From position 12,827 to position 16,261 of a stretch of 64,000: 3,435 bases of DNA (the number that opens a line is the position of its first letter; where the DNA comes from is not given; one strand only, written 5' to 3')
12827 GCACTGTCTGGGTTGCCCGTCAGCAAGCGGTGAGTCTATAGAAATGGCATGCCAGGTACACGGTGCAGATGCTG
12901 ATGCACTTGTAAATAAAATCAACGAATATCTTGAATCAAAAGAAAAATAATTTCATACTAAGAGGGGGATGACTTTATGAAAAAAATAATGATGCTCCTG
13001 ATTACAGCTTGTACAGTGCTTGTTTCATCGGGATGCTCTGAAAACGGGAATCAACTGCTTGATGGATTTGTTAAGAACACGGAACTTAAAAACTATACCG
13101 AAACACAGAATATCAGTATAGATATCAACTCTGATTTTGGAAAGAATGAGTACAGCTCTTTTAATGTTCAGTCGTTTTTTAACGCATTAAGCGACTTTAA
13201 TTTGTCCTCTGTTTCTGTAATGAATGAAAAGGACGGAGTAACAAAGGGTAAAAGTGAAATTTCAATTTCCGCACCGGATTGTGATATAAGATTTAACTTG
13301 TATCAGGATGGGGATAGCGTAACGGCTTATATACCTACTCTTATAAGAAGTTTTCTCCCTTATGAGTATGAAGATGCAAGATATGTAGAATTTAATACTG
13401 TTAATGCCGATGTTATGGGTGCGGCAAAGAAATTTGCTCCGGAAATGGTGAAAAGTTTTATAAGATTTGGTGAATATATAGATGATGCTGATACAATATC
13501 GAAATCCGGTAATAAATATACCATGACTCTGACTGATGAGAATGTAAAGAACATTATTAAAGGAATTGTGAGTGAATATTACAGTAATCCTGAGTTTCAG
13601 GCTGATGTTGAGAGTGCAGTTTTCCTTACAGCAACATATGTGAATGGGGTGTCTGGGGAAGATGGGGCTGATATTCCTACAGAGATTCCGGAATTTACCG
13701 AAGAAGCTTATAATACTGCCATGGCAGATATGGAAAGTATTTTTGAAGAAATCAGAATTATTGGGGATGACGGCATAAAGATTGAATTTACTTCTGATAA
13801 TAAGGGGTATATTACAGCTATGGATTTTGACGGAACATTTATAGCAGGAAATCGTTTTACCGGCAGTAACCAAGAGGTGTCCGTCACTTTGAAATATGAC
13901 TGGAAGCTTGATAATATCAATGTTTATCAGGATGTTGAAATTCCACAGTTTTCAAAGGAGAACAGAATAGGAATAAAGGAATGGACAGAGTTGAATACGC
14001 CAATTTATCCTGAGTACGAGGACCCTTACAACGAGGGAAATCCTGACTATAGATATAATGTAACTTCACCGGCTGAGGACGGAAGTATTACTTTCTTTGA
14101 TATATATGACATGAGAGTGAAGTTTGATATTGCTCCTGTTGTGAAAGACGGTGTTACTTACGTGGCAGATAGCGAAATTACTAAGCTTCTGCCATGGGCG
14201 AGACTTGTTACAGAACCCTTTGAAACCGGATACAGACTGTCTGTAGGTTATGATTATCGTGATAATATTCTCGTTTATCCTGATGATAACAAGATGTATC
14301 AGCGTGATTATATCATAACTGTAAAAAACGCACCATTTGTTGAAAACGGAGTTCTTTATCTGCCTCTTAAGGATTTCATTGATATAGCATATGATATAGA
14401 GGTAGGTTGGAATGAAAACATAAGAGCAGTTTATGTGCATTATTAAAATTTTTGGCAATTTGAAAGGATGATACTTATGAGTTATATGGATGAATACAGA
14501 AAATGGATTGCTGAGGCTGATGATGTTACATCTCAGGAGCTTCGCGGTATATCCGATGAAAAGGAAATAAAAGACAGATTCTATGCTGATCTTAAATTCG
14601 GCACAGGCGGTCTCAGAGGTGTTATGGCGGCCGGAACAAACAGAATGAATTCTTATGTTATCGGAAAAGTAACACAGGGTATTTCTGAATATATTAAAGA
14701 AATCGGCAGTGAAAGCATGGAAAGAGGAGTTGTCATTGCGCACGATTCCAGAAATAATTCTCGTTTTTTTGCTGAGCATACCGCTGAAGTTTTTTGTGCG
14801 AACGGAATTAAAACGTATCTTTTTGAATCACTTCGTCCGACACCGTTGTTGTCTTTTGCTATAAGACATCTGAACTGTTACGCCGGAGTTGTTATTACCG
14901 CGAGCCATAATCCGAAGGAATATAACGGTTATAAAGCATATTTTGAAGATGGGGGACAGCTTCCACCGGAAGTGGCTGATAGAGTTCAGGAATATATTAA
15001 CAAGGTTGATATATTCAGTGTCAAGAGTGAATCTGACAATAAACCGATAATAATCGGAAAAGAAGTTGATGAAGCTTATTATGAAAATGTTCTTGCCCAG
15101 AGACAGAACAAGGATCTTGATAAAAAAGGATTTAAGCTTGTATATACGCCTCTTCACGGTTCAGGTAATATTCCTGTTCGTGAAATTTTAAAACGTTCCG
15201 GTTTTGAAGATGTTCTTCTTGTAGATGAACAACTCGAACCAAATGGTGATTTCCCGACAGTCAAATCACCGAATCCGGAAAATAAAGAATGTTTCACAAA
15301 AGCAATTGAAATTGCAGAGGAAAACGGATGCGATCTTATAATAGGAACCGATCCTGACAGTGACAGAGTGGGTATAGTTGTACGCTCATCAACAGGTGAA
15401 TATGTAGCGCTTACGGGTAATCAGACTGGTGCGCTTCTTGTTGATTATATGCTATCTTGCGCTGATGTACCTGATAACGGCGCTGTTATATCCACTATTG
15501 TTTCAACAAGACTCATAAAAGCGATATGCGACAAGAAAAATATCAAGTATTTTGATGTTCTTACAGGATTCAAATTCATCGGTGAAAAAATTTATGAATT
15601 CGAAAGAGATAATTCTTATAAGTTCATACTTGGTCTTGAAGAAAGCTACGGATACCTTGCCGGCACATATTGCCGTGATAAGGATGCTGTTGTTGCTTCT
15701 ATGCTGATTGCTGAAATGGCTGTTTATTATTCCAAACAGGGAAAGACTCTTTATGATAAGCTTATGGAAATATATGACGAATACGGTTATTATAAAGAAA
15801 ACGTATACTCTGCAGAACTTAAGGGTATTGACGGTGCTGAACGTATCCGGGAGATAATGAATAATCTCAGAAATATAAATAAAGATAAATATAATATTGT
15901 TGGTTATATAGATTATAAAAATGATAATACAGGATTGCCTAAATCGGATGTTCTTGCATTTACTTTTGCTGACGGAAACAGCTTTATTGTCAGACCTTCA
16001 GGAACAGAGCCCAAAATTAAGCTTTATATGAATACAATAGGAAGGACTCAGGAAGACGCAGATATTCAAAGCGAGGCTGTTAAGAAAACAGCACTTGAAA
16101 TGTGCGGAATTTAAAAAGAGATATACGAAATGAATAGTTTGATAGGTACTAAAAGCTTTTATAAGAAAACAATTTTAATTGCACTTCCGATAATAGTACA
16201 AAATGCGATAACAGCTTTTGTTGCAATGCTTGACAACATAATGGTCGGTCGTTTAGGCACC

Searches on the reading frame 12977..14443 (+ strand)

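Call 79: search_protein_families(library=pfam, proteins=[window:12977-14443:+], max_evalue=0.0001)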
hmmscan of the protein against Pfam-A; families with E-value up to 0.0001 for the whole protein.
window:12977-14443:+ (489 aa): 1 family
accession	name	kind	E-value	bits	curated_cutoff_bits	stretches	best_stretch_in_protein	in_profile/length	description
PF07833.16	Cu_amine_oxidN1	-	1.3e-06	28.7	24.2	1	380-487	6-108/108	Copper amine oxidase N-terminal domain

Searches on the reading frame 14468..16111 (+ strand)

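Call 79: search_protein_families(library=pfam, proteins=[window:14468-16111:+], max_evalue=0.0001)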
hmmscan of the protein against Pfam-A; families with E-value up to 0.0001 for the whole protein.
window:14468-16111:+ (548 aa): 4 families
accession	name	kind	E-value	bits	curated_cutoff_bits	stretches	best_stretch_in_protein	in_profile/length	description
PF02878.22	PGM_PMM_I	-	3.7e-42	143.7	22.5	1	42-180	2-134/138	Phosphoglucomutase/phosphomannomutase, alpha/beta/alpha domain I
PF02879.22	PGM_PMM_II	-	2e-26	93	29.3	1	202-304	1-99/103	Phosphoglucomutase/phosphomannomutase, alpha/beta/alpha domain II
PF02880.22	PGM_PMM_III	-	1.5e-20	73.9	20.7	1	317-436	2-112/115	Phosphoglucomutase/phosphomannomutase, alpha/beta/alpha domain III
PF00408.26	PGM_PMM_IV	-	1.6e-06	28.5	23.1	1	486-522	21-51/68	Phosphoglucomutase/phosphomannomutase, C-terminal domain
